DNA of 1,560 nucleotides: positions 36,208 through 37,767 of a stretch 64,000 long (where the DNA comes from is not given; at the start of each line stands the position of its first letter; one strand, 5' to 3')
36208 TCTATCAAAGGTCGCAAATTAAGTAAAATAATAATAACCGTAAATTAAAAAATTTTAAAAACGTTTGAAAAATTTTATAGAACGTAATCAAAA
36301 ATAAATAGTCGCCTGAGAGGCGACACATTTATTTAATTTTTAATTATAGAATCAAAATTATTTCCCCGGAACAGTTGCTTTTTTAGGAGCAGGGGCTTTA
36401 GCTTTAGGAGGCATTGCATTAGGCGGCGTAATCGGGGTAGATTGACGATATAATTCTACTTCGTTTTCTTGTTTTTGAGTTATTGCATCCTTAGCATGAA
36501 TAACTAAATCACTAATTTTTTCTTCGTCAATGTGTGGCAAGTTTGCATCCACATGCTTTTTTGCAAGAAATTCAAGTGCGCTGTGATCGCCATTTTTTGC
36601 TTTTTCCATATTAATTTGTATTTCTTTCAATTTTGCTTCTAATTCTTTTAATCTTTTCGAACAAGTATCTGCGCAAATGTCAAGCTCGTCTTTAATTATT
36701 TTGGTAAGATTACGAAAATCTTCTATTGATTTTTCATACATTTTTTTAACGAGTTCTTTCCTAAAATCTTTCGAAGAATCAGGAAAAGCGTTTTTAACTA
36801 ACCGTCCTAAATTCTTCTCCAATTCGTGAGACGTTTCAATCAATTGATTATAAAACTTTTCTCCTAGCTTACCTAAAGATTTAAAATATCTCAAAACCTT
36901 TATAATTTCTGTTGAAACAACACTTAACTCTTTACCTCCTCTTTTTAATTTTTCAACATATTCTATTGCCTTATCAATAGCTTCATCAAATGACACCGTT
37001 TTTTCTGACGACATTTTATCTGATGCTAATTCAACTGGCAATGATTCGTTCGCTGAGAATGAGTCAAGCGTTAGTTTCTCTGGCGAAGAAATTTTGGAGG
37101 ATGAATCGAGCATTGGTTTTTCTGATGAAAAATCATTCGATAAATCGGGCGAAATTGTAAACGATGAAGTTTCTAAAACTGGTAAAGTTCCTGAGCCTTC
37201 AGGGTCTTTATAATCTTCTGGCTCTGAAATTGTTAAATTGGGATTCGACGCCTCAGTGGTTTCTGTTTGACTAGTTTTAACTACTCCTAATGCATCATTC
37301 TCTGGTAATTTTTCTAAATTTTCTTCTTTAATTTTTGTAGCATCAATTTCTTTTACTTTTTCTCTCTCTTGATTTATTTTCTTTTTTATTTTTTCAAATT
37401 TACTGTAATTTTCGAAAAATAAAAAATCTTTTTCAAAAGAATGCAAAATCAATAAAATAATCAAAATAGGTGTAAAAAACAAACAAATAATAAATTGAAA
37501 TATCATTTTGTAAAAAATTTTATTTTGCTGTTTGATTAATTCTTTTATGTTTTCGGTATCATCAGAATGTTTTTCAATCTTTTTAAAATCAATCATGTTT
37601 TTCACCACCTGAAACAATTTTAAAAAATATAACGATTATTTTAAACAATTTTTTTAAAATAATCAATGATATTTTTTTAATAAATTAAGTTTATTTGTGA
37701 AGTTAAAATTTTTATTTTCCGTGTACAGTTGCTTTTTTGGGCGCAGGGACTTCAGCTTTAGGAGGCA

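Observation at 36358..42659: Duplicated two-gene module whose products share an invariant C-terminal KKATV[P/H]GK tail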

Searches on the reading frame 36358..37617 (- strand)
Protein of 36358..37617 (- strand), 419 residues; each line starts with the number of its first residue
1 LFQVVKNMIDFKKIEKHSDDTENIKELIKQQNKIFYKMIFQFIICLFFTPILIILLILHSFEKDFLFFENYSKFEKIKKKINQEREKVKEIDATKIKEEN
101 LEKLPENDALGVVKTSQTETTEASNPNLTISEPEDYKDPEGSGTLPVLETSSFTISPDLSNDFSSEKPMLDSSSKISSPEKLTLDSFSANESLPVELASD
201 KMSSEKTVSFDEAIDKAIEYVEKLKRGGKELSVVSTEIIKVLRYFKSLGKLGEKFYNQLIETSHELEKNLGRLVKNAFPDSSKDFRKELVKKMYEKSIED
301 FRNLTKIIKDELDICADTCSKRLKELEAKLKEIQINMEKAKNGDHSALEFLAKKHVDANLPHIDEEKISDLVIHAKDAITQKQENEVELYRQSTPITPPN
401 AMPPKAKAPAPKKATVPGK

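Call 3: search_protein_families(library=pfam, proteins=[window:36358-37617:-], max_evalue=1)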
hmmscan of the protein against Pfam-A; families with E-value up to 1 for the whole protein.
window:36358-37617:- (419 aa): 2 families
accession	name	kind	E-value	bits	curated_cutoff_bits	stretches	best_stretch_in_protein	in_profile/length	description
PF03356.20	Pox_LP_H2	-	0.016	15.5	27.6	1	43-98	31-84/188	Viral late protein H2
PF19762.4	DUF6249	-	0.18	12.2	33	1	42-102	3-57/104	Domain of unknown function (DUF6249)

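Call 4: search_protein_families(library=ncbifam, proteins=[window:36358-37617:-], max_evalue=1)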
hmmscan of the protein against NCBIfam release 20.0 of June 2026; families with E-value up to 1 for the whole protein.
window:36358-37617:- (419 aa): 6 families
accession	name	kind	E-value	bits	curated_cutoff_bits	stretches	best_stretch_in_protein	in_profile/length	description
NF009673.0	PRK13194.1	equivalog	0.0051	16.6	274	1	281-374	14-104/208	pyroglutamyl-peptidase I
NF008018.0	PRK10748.1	equivalog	0.012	14.8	225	1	297-371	50-125/238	5-amino-6-(5-phospho-D-ribitylamino)uracil phosphatase YigB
NF002139.0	PRK00977.1-3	equivalog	0.028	14.5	68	0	202-231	7-36/84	exodeoxyribonuclease VII small subunit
NF008468.0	PRK11360.1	equivalog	0.035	12.4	646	1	31-110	9-84/616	two-component system sensor histidine kinase AtoS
NF045846.1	MSC0882_dom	subfamily_domain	0.45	9.7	60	1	18-62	199-242/244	MSC_0882 family membrane protein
NF047377.1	heat_HspR_dupli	exception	0.94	8.9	300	1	201-284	34-115/214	heat shock protein transcriptional repressor HspR, fused homodimer type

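Call 8: find_homologous_proteins(query=window:36358-37617:-, max_evalue=0.001)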
Query window:36358-37617:- (419 aa): 1 proteins with E <= 0.001 among 8000 candidates.
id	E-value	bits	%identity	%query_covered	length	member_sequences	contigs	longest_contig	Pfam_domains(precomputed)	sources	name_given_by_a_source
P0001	3.4e-258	874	100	98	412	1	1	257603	-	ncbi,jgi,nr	ncbi:MAG: hypothetical protein LBJ09_02010 [Clostridiales bacterium]|jgi:hypothetical protein|nr:hyp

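Call 14: find_encoding_contigs(protein=P0001, flank=10000, max_places=6)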
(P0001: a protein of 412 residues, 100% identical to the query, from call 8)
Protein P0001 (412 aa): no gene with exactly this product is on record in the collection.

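Call 50: find_homologous_proteins(query=P0004, max_evalue=1e-50)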
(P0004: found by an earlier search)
Query P0004 (364 aa): 8000 proteins with E <= 1e-50 among 8000 candidates; the best 120 are listed.
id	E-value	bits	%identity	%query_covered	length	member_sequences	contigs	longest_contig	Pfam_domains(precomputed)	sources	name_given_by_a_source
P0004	7.7e-232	786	100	100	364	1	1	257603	PF01926.30,PF02421.25,PF06071.20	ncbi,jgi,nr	ncbi:MAG: redox-regulated ATPase YchF [Clostridiales bacterium]|jgi:GTP-binding protein YchF|nr:redo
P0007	6.0e-188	642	-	-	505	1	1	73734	PF01926.30,PF02421.25,PF06071.20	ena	-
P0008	3.7e-179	613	-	-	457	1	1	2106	PF01926.30,PF02421.25,PF06071.20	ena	-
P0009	1.5e-152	526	65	100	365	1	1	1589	PF01926.30,PF02421.25,PF06071.20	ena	-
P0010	3.9e-152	524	64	100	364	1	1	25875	PF01926.30,PF02421.25,PF06071.20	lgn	-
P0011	4.6e-151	521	63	100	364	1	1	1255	PF01926.30,PF02421.25,PF06071.20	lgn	-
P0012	1.2e-150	519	65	100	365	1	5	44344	PF01926.30,PF02421.25,PF06071.20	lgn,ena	-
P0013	1.2e-150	519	64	100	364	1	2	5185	PF01926.30,PF02421.25,PF06071.20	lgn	-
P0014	1.4e-150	519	64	100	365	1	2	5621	PF01926.30,PF02421.25,PF06071.20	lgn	-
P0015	1.6e-150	519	64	100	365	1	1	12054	PF01926.30,PF02421.25,PF06071.20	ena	-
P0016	1.9e-150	519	65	100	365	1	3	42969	PF01926.30,PF02421.25,PF06071.20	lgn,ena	-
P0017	1.9e-150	519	65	100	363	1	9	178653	PF01926.30,PF02421.25,PF06071.20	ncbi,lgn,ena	-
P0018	1.9e-150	519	65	100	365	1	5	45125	PF01926.30,PF02421.25,PF06071.20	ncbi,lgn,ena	-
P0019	2.5e-150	518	65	100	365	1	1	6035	PF01926.30,PF02421.25,PF06071.20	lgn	-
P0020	2.6e-150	518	64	100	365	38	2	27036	PF01926.30,PF02421.25,PF06071.20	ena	-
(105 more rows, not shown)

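Call 51: find_encoding_contigs(protein=P0007, flank=10000, max_places=3)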
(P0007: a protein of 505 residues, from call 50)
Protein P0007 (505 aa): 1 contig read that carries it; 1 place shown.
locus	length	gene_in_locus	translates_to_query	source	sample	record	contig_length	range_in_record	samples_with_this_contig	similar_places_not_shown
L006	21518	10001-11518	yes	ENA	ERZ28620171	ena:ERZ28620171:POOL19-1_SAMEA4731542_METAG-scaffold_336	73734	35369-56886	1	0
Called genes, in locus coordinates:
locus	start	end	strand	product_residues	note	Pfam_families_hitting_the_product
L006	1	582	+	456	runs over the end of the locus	PF01554:MatE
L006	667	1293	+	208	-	-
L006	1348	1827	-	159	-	PF02542:YgbB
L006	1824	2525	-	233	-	PF01128:IspD, PF02348:CTP_transf_3 (weak), PF12804:NTP_transf_3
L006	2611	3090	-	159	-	PF02559:CarD_TRCF_RID, PF21095:CarD_C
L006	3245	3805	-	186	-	PF02163:Peptidase_M50 (faint)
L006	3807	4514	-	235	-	PF01551:Peptidase_M23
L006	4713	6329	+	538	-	PF12229:PG_binding_4, PF04294:VanW, PF07501:G5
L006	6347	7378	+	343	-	PF06161:DUF975 (weak)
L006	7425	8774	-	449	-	PF07501:G5, PF01551:Peptidase_M23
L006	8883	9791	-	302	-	-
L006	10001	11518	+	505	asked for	PF01926:MMR_HSR1, PF02421:FeoB_N, PF01926:MMR_HSR1, PF02421:FeoB_N (weak), PF06071:YchF-GTPase_C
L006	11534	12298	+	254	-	PF05116:S6PP (faint), PF08282:Hydrolase_3, PF12710:HAD (faint), PF00702:Hydrolase (faint)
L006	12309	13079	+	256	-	PF01026:TatD_DNase, PF04909:Amidohydro_2 (weak)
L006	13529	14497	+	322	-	PF06970:RepA_N, PF19481:DUF6017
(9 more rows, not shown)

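Call 52: find_encoding_contigs(protein=P0008, flank=10000, max_places=3)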
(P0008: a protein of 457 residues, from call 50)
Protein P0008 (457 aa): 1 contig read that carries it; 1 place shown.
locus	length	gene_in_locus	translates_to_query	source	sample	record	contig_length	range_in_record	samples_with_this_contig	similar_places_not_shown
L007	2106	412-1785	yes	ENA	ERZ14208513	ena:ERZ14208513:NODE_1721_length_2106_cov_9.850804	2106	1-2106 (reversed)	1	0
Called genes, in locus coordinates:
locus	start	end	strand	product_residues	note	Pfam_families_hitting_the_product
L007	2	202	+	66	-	?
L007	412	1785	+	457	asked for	PF01926:MMR_HSR1, PF02421:FeoB_N, PF01926:MMR_HSR1, PF06071:YchF-GTPase_C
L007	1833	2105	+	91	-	?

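Call 59: search_protein_families(library=phrogs, proteins=[window:36358-37617:-], max_evalue=0.01)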
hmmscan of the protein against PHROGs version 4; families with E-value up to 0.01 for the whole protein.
window:36358-37617:- (419 aa): 1 family
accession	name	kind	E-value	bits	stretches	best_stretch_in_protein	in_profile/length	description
phrog_5851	-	unknown function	0.0079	17.2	0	321-339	25-43/64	-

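Call 66: search_protein_families(library=padloc, proteins=[window:36358-37617:-], max_evalue=0.01)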
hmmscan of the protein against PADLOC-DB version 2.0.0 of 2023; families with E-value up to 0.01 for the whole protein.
window:36358-37617:- (419 aa): 0 families

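Call 91: search_solved_structures(query=window:36361-37596:-, max_evalue=1)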
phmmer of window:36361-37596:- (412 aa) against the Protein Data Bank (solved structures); distinct sequences matched with E-value up to 1: 3.
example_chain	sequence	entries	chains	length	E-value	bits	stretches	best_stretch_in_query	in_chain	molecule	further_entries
6wvs_A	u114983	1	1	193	0.21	14.2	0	215-248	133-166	DeNovoTIM15 hyperstable de novo TIM barrel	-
6yqx_A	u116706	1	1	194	0.38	13.3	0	215-247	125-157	de novo designed TIM barrel DeNovoTIM13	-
7p12_A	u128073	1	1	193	0.45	13.1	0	215-247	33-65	DeNovoTIM13-SB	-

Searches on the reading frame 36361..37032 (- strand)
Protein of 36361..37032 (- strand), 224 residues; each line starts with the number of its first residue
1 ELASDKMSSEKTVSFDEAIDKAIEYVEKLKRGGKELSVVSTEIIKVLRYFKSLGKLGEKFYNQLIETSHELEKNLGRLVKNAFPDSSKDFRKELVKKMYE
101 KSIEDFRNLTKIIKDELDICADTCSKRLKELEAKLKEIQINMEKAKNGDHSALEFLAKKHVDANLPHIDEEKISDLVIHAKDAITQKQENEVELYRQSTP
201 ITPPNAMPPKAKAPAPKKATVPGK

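Call 15: find_related_loci(query=A2, collection=genome_contigs, flank=10000)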
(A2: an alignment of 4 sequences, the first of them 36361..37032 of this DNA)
Query A2 (224 aa) in genome_contigs; peptide patterns used: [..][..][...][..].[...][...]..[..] (x = any residue, [..] = any of these).
41 stretches matched a pattern, but none encodes a relative of the query by tblastn (E <= 1e-3).
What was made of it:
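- Tried and rejected: No confirmed relative was found (call 15).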

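Call 17: find_homologous_proteins(query=A2, max_evalue=0.01)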
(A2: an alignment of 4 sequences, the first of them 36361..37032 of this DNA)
Query A2 (4 sequences) (224 aa, profile of the alignment): 3 proteins with E <= 0.01 among 7142 candidates.
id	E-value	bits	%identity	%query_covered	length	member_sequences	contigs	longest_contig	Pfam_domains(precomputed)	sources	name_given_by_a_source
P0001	1.3e-96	341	100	100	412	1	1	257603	-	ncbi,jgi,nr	ncbi:MAG: hypothetical protein LBJ09_02010 [Clostridiales bacterium]|jgi:hypothetical protein|nr:hyp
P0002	3.6e-89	316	35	100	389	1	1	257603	-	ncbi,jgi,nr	ncbi:MAG: hypothetical protein LBJ09_02025 [Clostridiales bacterium]|jgi:hypothetical protein|nr:hyp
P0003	9.1e-70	253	30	54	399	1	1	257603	-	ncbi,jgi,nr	ncbi:MAG: hypothetical protein LBJ09_02015 [Clostridiales bacterium]|jgi:hypothetical protein|nr:hyp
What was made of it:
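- Tried and rejected: These returned only the MAG's own proteins (calls 8, 17).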

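Call 24: predict_structure(alignment_id=A2)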
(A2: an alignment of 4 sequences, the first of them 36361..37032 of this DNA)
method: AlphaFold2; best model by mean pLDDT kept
length: 224 residues; sequences in the alignment: 4
mean_pLDDT: 79.1   pTM: 0.60
mean pLDDT of the five models: 79.1, 78.6, 78.3, 77.6, 77.0
residues with pLDDT >= 90: 43; 70-90: 133; 50-70: 18; < 50: 30
segments of 3 or more residues with pLDDT < 50: 1-11, 202-212, 220-224
pLDDT, mean of each block of 10 residues (from residue 1): 41 77 85 80 89 88 88 94 92 92 85 87 88 87 88 76 66 85 90 83 47 50 40
secondary structure, 60 per line:
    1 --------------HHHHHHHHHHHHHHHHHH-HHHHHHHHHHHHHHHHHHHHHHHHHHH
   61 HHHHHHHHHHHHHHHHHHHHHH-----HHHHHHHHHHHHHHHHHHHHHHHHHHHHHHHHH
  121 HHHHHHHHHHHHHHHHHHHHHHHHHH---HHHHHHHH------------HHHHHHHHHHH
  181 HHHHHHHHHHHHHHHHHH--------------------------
elements in order: H15-32 H34-82 H88-146 H150-157 H170-198
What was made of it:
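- The tail follows a variable Pro-rich spacer that AF2 models with low confidence (pLDDT below 50, call 24).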

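Call 28: fold_search(model_id=the predicted structure, library=pdb)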
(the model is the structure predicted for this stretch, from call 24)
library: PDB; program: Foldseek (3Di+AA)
matches with E <= 10: 515; with E <= 0.001: 0
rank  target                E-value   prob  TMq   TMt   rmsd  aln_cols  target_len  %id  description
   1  7sqc_1F               6.4e-02  0.54  0.24  0.24  36.5       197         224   12  Ciliary C1 central pair apparatus isolated from Chlamydomonas reinhardtii (released 2022-04-13)
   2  4tql_A                1.3e-01  0.92  0.41  0.40  25.6       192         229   17  Computationally designed three helix bundle (released 2014-10-15)
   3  7sqc_1H               1.4e-01  0.54  0.26  0.30  29.3       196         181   10  Ciliary C1 central pair apparatus isolated from Chlamydomonas reinhardtii (released 2022-04-13)
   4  6e6a_A                1.5e-01  0.51  0.22  0.29  25.6       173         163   14  Triclinic crystal form of IncA G144A point mutant (released 2019-07-10)
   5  4tql_B                1.7e-01  0.90  0.41  0.40  25.7       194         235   16  Computationally designed three helix bundle (released 2014-10-15)
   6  8qbs                  1.7e-01  0.72  0.31  0.34  37.7       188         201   13  Cryo-EM structure of Vipp1-F197K/L200K helical filament with lattice 1 (Vipp1-F197K/L200K_L1) (released 2024-09-11)
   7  8qb9_A                1.7e-01  0.28  0.20  0.18  22.2       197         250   11  Helical reconstruction of yeast eisosome protein Pil1 bound to membrane composed of lipid mixture -PIP2/+sterol (DOPC, (released 2024-07-24)
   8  1y2o_A                1.8e-01  0.21  0.20  0.18  30.1       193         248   16  Structure of N-terminal domain IRSp53/BAIAP2 (released 2005-02-15)
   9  3ok8_A                2.1e-01  0.35  0.23  0.24  25.0       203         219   10  I-BAR OF PinkBAR (released 2011-07-13)
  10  3plt_A                2.4e-01  0.35  0.24  0.25  20.2       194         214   12  Crystal structure of Lsp1 from Saccharomyces cerevisiae (released 2011-06-22)
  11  6n4n_C                2.4e-01  0.28  0.22  0.23  28.4       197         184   10  Crystal structure of the designed protein DNCR2/danoprevir/NS3a complex (released 2019-09-11)
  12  4dcn_D                2.5e-01  0.66  0.33  0.36  26.1       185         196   12  Crystal Structure Analysis of the Arfaptin2 BAR domain in Complex with ARL1 (released 2012-06-13)
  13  8qbr                  3.0e-01  0.35  0.28  0.29  42.4       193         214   13  Cryo-EM structure of Vipp1 helical filament with lattice 1 (Vipp1_L1) (released 2024-09-18)
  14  1i49_A                3.3e-01  0.51  0.30  0.33  26.2       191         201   14  CRYSTAL STRUCTURE ANALYSIS OF ARFAPTIN (released 2001-05-16)
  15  7udm_B                3.3e-01  0.21  0.21  0.18  29.8       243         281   14  Crystal structure of designed helical repeat protein RPB_PLP1_R6 in alternative conformation 1 (with peptide) (released 2023-03-22)
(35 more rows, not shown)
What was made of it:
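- Closest known: Chlamydial inclusion-membrane. Same: IncA (6e6a) appears among the top fold neighbours (rank 4, call 28).
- The best, though non-significant, fold neighbours include Vipp1/PspA and BAR-type membrane-binding helical proteins (call 28).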

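Call 58: search_solved_structures(query=A2, max_evalue=10)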
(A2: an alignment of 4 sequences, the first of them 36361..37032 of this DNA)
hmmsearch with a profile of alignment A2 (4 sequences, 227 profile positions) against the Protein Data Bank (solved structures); distinct sequences matched with E-value up to 10: 13.
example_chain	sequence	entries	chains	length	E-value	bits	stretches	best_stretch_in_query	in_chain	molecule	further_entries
1ioj_A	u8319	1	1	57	0.034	17.2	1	26-72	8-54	APOC-I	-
6iab_A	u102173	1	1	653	0.041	16.9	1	47-148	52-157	Tail Fiber of phage P68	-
6iac_D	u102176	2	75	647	0.042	16.9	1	47-148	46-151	Minor structural protein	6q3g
6dvu_A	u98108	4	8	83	0.077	16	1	26-72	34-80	Apolipoprotein C-I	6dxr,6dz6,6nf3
6qpq_A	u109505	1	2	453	0.58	13.2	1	10-114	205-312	Structural maintenance of chromosomes protein,Structural maintenance of chromosomes protei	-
3bg2_A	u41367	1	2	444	0.62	13.1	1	54-145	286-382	DGTP triphosphohydrolase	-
7tu3_A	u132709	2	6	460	0.65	13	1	54-145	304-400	dGTP triphosphohydrolase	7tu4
7tu1_A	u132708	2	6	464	0.67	13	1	54-145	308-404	dGTP triphosphohydrolase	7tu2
7tu0_A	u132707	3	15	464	0.67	13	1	54-145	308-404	dGTP triphosphohydrolase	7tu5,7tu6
7tu7_A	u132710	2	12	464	0.67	13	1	54-145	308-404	dGTP triphosphohydrolase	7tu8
3hje_A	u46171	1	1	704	1.2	12.1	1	59-143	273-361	704aa long hypothetical glycosyltransferase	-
1w1w_A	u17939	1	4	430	5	10.1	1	4-51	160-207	STRUCTURAL MAINTENANCE OF CHROMOSOME 1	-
6zz6_A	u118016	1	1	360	5.9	9.9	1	4-81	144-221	Structural maintenance of chromosomes protein 1,Structural maintenance of chromosomes prot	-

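Call 67: search_protein_representatives(alignment_id=A2)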
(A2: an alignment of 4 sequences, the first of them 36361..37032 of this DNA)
Query: 4 sequences, 227 profile positions. Proteins with E-value up to 0.001 (for the whole library): 6; up to 1e-10: 5; up to 1e-30: 4. The best 6 are listed.
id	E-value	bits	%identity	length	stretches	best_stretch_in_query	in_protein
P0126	4.7e-101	353.7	-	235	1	1-227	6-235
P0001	4.0e-97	340.8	-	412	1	1-227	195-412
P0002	1.2e-89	316.4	-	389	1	1-227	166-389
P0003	2.9e-70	253.0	-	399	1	11-227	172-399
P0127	2.3e-21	93.1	-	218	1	10-207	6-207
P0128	5.3e-04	36.2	-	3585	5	11-131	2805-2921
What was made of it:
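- B2c, which has no TM helix, is annotated as its own CDS (call 67). There are no homologues anywhere (calls 8, 17, 67).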

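Call 68: fold_search(model_id=the predicted structure, library=viral)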
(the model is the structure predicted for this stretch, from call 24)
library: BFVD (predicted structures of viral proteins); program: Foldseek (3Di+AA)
matches with E <= 10: 478; with E <= 0.001: 0
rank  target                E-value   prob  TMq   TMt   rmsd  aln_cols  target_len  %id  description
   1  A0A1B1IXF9            2.2e-03  0.95  0.22  0.25  18.0       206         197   14  Uncharacterized protein [Citrobacter phage vB_CfrM_CfP1]
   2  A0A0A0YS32            6.6e-02  0.94  0.37  0.39   9.5       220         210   11  Uncharacterized protein [Erwinia phage phiEa2809]
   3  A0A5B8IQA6            7.0e-02  0.54  0.25  0.23  29.2       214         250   14  Uncharacterized protein [Mimiviridae sp. ChoanoV1]
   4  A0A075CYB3            8.6e-02  0.69  0.29  0.24  34.5       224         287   14  Protein EE1A [Elephant endotheliotropic herpesvirus 5]
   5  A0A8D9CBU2            8.6e-02  0.60  0.26  0.21  25.1       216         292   18  Uncharacterized protein [uncultured marine phage]
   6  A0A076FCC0            1.3e-01  0.35  0.22  0.13  27.0       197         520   16  Uncharacterized protein [Penaeus monodon nudivirus]
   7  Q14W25                1.4e-01  0.18  0.16  0.14  24.8       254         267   12  ORF81 [Ranid herpesvirus 2]
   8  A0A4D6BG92            1.9e-01  0.23  0.21  0.23  19.4       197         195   13  (no name in the UniProt tables at hand)
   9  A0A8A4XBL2            2.0e-01  0.47  0.27  0.23  19.6       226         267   12  Replication-associated protein [Emberiza rustica Genomoviridae sp.]
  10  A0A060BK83            2.2e-01  0.69  0.31  0.09  16.2       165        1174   16  Putative phage protein [Podophage Lau218]
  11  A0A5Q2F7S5            2.5e-01  0.63  0.36  0.39  17.6       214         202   17  Tail completion protein [Klebsiella phage UPM 2146]
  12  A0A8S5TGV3            2.5e-01  0.12  0.17  0.06  27.6       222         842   14  Uncharacterized protein [Myoviridae sp. ctIty1]
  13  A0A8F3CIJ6            2.9e-01  0.60  0.31  0.28  18.7       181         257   13  Uncharacterized protein [Ranid herpesvirus 4]
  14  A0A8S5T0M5            2.9e-01  0.57  0.34  0.33  32.5       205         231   15  Uncharacterized protein [Myoviridae sp. ctWb16]
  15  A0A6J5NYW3            3.6e-01  0.33  0.26  0.13  45.0       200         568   14  Endonuclease subunit [uncultured Caudovirales phage]
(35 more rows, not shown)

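Call 70: list_cluster_members(proteins=[P0127, P0128])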
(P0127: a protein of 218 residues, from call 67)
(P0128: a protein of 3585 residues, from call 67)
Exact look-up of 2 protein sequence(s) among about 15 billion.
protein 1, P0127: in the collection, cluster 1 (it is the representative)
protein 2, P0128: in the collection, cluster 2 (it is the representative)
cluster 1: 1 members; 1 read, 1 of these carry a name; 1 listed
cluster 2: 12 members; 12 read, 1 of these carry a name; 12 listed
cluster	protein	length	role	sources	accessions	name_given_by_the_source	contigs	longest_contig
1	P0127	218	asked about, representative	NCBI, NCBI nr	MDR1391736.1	MAG: hypothetical protein LBJ09_00905, partial [Clostridiales bacterium] | hypothetical protein [Clostridiales bacterium]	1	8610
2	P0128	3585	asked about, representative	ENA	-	-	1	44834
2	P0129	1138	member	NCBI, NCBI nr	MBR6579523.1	MAG: hypothetical protein IKK74_11320, partial [Clostridia bacterium] | hypothetical protein [Clostridia bacterium]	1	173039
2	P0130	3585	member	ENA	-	-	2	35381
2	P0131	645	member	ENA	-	-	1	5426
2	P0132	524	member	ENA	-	-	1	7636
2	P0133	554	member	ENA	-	-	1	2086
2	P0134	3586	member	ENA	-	-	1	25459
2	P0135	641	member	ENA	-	-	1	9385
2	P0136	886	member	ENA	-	-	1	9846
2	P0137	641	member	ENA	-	-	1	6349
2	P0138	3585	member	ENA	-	-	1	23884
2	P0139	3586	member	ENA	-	-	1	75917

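Call 71: find_encoding_contigs(protein=P0127, flank=10000, max_places=3)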
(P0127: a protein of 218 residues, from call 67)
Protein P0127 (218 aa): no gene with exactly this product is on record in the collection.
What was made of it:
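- Tried and rejected: They are not on record (calls 14, 71).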
